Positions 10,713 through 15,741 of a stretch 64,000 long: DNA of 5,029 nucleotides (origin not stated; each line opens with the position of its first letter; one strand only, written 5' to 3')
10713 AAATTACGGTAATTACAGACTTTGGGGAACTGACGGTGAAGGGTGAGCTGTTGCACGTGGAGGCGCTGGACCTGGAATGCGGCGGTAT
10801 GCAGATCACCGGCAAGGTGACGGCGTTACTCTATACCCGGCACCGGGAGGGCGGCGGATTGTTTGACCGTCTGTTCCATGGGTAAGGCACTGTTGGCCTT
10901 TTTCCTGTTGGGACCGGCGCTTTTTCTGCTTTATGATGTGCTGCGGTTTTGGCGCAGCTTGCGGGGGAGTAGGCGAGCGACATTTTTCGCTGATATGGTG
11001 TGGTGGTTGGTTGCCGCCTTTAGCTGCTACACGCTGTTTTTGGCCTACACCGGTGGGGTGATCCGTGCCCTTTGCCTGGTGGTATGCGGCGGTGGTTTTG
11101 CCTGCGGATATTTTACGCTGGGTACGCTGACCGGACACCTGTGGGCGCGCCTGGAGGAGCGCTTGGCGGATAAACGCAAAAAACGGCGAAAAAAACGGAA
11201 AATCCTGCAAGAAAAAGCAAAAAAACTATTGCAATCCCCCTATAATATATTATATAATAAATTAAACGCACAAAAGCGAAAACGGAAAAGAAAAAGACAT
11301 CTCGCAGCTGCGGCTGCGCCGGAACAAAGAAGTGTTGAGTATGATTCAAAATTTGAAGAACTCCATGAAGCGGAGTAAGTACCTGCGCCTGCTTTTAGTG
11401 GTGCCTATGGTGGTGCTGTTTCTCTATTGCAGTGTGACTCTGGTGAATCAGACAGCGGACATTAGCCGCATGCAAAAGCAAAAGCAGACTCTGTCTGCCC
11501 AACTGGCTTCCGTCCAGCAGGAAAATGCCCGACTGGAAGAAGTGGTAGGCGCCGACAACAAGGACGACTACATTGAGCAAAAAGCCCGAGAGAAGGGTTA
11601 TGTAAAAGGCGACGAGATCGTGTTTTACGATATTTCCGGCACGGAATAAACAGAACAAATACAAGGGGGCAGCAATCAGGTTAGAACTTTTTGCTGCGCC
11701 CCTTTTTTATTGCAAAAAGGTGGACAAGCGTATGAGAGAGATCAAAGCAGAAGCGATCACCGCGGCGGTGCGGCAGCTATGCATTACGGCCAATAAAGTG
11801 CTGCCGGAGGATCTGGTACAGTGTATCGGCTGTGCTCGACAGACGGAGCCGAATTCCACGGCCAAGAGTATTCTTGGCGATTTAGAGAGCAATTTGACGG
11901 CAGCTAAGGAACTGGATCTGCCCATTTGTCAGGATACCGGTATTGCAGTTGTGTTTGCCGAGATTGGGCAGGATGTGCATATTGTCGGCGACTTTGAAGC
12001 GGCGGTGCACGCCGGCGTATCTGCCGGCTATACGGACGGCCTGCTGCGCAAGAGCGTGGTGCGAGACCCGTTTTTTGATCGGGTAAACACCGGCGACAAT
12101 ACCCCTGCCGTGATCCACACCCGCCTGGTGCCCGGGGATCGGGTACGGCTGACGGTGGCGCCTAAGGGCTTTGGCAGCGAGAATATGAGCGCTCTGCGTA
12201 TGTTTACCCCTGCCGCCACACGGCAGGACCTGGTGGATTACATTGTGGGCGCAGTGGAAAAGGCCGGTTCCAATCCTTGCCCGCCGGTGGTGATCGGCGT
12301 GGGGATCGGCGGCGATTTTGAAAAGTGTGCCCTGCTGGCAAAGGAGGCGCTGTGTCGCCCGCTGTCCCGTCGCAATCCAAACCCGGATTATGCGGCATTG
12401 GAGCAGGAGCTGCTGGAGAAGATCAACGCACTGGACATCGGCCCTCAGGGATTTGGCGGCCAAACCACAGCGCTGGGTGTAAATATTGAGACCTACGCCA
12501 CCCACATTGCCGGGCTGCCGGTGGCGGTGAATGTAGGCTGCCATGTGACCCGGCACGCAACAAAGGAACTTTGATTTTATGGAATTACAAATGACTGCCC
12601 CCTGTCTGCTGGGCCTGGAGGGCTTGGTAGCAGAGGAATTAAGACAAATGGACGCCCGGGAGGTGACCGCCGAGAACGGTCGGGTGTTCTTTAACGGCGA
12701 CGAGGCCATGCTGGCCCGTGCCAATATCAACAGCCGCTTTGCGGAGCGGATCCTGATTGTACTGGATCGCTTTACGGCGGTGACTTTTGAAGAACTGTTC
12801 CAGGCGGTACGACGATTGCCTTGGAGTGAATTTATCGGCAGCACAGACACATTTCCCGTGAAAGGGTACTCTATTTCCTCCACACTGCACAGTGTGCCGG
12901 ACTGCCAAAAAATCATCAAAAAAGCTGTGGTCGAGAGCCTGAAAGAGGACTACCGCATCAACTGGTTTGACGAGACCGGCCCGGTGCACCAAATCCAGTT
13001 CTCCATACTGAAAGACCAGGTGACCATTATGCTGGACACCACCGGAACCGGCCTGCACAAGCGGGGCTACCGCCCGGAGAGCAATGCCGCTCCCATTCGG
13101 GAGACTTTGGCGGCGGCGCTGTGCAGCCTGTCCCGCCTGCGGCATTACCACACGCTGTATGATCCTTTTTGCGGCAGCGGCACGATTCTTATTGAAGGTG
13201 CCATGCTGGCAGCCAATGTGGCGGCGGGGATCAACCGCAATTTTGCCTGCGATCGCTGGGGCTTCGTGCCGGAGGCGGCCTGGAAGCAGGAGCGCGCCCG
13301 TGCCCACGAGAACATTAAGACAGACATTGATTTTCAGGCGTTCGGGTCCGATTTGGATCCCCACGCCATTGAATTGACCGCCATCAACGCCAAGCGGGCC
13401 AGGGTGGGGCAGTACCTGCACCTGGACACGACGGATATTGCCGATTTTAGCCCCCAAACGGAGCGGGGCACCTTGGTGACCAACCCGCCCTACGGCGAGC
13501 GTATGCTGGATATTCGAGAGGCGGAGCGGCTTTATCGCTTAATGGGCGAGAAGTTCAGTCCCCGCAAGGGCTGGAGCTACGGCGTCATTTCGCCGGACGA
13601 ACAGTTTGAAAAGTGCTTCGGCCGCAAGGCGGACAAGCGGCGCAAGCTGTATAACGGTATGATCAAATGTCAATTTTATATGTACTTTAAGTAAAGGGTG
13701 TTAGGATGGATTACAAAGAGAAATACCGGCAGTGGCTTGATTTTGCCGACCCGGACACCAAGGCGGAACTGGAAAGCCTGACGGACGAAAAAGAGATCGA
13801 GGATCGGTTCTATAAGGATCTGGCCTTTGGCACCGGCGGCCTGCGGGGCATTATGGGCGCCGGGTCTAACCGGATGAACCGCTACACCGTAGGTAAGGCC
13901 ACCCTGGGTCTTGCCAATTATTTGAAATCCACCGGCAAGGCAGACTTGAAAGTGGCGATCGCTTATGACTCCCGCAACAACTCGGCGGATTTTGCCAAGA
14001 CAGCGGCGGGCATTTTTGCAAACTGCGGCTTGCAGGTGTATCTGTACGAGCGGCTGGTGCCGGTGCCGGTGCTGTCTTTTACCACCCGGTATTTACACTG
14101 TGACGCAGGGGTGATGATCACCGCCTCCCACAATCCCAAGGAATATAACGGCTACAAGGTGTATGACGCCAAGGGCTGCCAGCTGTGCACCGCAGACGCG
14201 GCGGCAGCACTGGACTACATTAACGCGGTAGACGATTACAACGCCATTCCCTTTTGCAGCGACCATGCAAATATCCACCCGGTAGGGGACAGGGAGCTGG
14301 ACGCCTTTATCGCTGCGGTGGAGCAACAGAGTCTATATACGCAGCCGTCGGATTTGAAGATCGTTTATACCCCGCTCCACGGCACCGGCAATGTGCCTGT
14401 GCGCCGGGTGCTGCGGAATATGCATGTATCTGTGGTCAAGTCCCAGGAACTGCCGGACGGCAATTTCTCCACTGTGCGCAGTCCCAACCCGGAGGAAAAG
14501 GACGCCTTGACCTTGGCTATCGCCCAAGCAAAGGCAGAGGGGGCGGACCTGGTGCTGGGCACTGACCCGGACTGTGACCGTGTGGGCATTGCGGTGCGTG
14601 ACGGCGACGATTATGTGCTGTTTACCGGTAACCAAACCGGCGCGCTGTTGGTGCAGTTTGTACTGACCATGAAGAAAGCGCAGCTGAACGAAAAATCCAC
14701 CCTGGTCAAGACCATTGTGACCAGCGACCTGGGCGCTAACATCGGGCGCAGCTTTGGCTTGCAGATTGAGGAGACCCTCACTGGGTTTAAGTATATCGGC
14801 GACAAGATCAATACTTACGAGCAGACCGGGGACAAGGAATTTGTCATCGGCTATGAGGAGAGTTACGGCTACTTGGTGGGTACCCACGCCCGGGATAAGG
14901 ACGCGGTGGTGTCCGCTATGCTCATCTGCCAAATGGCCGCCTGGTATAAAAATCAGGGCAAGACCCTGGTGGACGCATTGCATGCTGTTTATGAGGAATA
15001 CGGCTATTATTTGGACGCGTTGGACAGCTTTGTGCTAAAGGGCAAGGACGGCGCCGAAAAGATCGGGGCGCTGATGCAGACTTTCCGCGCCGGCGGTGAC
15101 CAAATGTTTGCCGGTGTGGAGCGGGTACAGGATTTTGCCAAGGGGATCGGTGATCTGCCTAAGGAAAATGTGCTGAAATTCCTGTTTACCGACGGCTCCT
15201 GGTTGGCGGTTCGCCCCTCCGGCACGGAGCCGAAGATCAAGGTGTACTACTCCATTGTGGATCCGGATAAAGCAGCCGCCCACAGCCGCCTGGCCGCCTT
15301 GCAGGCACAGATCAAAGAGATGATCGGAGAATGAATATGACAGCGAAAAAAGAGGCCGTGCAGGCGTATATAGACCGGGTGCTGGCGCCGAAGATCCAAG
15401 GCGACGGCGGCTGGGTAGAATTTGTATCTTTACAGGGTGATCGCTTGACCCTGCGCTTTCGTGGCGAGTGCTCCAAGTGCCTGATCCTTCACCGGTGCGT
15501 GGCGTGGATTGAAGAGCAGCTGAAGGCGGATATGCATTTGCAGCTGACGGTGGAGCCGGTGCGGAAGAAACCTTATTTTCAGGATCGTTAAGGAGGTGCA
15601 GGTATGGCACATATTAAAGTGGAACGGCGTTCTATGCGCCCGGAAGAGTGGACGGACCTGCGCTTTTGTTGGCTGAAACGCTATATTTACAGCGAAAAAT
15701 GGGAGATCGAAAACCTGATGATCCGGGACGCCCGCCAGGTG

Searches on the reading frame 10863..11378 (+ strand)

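Call 31: search_protein_families(library=pfam, proteins=[window:10863-11378:+], max_evalue=0.00001)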
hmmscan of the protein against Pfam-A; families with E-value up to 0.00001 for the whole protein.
window:10863-11378:+ (171 aa): 1 family
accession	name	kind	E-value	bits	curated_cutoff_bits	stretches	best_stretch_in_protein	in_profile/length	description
PF09578.15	Spore_YabQ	-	5.2e-09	36.6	27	1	10-86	1-78/79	Spore cortex protein YabQ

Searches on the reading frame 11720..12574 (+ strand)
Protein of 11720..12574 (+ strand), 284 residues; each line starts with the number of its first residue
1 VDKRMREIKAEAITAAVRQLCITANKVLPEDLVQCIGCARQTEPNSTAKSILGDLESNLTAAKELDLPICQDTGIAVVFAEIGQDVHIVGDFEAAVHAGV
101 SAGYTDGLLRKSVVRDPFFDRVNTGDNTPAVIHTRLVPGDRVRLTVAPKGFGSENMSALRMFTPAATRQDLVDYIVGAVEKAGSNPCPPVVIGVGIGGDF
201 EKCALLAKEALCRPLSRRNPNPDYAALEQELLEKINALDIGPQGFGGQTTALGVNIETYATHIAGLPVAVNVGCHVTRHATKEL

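Call 31: search_protein_families(library=pfam, proteins=[window:11720-12574:+], max_evalue=0.00001)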
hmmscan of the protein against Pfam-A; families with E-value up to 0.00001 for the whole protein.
window:11720-12574:+ (284 aa): 1 family
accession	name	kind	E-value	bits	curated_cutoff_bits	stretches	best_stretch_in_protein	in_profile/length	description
PF05681.19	Fumerase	-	2.8e-110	368.3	25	1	15-281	2-268/270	Fumarate hydratase (Fumerase)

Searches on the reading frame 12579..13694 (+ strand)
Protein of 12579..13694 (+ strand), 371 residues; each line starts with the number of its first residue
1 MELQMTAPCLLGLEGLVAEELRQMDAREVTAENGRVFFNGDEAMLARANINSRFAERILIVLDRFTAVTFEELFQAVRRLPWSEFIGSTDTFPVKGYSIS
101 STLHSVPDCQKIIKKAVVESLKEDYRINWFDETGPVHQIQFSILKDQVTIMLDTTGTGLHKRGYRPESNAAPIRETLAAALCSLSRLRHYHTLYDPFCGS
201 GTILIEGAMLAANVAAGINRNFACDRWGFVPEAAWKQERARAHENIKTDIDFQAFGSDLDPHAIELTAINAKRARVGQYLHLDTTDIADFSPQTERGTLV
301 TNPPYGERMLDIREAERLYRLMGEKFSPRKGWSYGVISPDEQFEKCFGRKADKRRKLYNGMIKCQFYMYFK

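Call 32: search_protein_families(library=pfam, proteins=[window:12579-13694:+], max_evalue=0.00001)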
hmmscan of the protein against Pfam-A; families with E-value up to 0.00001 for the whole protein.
window:12579-13694:+ (371 aa): 3 families
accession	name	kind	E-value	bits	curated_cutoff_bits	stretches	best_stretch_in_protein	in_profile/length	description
PF01170.24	UPF0020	-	3.2e-48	164.5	22.3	1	162-365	1-194/197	RMKL-like, methyltransferase domain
PF22020.1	RlmL_1st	-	1.7e-20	73.2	27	1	4-59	1-55/55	RlmL ferredoxin-like domain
PF02926.22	THUMP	-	4.7e-17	62.6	20.6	1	69-153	3-84/84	THUMP domain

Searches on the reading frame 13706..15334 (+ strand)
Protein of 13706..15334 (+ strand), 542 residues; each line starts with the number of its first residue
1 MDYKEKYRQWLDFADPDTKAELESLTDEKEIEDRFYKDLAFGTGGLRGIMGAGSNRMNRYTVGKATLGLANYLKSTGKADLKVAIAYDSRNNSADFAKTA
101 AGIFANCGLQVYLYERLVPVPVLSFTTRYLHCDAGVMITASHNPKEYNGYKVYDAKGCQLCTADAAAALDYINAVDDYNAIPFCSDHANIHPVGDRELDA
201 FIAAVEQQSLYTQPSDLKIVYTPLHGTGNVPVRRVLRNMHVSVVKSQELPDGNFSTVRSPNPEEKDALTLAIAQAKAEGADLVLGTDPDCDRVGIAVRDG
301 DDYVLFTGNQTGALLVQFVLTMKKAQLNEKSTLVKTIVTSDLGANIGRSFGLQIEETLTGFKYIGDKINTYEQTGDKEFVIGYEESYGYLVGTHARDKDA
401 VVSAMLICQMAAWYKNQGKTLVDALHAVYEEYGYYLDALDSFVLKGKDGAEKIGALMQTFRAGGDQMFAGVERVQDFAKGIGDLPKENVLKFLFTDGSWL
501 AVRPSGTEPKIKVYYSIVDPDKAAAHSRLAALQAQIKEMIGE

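Call 32: search_protein_families(library=pfam, proteins=[window:13706-15334:+], max_evalue=0.00001)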
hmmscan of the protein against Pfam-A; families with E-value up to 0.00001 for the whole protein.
window:13706-15334:+ (542 aa): 4 families
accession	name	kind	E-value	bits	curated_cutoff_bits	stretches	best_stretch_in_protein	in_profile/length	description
PF02878.22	PGM_PMM_I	-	1.4e-39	135.4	22.5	1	40-176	3-135/138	Phosphoglucomutase/phosphomannomutase, alpha/beta/alpha domain I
PF02879.22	PGM_PMM_II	-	2e-25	89.7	29.3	1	200-298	2-101/103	Phosphoglucomutase/phosphomannomutase, alpha/beta/alpha domain II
PF02880.22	PGM_PMM_III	-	8.6e-20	71.4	20.7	1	308-432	2-115/115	Phosphoglucomutase/phosphomannomutase, alpha/beta/alpha domain III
PF00408.26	PGM_PMM_IV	-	1.8e-09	37.9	23.1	1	474-521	12-56/68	Phosphoglucomutase/phosphomannomutase, C-terminal domain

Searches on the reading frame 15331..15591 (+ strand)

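Call 52: search_protein_families(library=pfam, proteins=[window:15331-15591:+], max_evalue=0.001)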
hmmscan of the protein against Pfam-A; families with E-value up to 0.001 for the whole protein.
window:15331-15591:+ (86 aa): 1 family
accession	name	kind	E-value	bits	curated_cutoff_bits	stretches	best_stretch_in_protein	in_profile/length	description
PF01106.22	NifU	-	3.3e-14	53.2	27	1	10-74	1-66/67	NifU-like domain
